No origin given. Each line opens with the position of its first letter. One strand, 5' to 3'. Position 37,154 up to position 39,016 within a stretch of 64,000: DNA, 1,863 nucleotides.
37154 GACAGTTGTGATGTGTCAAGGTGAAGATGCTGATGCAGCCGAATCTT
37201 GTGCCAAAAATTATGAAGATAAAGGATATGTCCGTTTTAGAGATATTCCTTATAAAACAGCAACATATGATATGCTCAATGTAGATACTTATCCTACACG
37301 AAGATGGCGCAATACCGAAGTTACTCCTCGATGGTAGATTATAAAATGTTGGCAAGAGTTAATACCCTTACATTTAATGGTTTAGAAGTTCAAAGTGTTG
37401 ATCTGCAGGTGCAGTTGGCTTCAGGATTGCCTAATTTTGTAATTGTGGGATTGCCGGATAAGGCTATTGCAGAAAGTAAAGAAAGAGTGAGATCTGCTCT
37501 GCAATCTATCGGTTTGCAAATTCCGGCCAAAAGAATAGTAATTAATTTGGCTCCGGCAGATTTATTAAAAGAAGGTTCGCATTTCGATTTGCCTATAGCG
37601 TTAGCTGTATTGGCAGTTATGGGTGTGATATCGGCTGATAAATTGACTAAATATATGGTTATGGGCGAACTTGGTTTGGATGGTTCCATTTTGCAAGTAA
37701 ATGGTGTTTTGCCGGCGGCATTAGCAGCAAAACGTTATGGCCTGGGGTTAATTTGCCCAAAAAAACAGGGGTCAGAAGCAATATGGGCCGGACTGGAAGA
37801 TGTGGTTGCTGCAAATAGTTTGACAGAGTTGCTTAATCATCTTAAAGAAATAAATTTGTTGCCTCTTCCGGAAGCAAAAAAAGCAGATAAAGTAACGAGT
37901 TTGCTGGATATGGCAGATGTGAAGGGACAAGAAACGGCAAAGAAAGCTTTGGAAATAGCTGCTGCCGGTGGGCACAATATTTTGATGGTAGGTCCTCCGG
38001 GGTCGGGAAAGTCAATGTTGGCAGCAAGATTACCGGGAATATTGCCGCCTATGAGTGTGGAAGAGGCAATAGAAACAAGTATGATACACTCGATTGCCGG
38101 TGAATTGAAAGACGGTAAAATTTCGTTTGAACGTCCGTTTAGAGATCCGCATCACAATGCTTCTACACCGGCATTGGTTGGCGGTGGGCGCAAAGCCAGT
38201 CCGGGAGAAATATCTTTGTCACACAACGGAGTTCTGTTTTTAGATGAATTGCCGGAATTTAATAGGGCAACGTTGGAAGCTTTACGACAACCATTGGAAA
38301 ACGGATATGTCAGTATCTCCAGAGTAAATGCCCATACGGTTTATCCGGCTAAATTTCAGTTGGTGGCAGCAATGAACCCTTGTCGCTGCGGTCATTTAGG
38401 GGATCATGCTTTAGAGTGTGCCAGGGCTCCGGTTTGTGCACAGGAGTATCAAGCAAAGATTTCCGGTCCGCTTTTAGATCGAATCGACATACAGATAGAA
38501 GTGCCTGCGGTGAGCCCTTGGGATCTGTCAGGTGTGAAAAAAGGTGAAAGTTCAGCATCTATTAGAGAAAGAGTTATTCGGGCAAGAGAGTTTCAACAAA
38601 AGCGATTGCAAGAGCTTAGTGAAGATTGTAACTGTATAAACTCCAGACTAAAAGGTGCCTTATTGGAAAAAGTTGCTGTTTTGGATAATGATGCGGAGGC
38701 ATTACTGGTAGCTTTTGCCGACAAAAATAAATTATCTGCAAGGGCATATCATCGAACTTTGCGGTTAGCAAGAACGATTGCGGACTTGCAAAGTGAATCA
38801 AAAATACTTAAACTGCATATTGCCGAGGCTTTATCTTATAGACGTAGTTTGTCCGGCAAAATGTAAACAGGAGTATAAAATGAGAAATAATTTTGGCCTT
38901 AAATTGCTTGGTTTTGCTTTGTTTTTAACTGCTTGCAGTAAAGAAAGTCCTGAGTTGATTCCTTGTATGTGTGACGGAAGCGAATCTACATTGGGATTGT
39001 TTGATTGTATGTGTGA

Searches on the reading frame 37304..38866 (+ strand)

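Call 92: search_protein_families(library=pfam, proteins=[window:37304-38866:+], max_evalue=0.0001)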
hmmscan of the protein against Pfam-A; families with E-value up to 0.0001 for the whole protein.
window:37304-38866:+ (520 aa): 6 families
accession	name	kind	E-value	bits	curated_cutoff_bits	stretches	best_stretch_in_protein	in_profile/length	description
PF01078.27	Mg_chelatase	-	1.3e-94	315.8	20.3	1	202-404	1-203/207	Magnesium chelatase, subunit ChlI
PF13541.12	ChlI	-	4.9e-41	139.9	27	1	35-154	2-120/121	Subunit ChlI of Mg-chelatase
PF13335.12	Mg_chelatase_C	-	2.8e-28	98.8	26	1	414-513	1-94/94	Magnesium chelatase, subunit ChlI C-terminal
PF07728.20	AAA_5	-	2.8e-09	37.5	22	1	225-361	1-125/139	AAA domain (dynein-related subfamily)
PF00493.29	MCM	-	1.9e-08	34.1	23.3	1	300-361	114-175/224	MCM P-loop domain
PF00158.32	Sigma54_activat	-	2.4e-06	27.8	20.2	0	294-358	80-142/168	Sigma-54 interaction domain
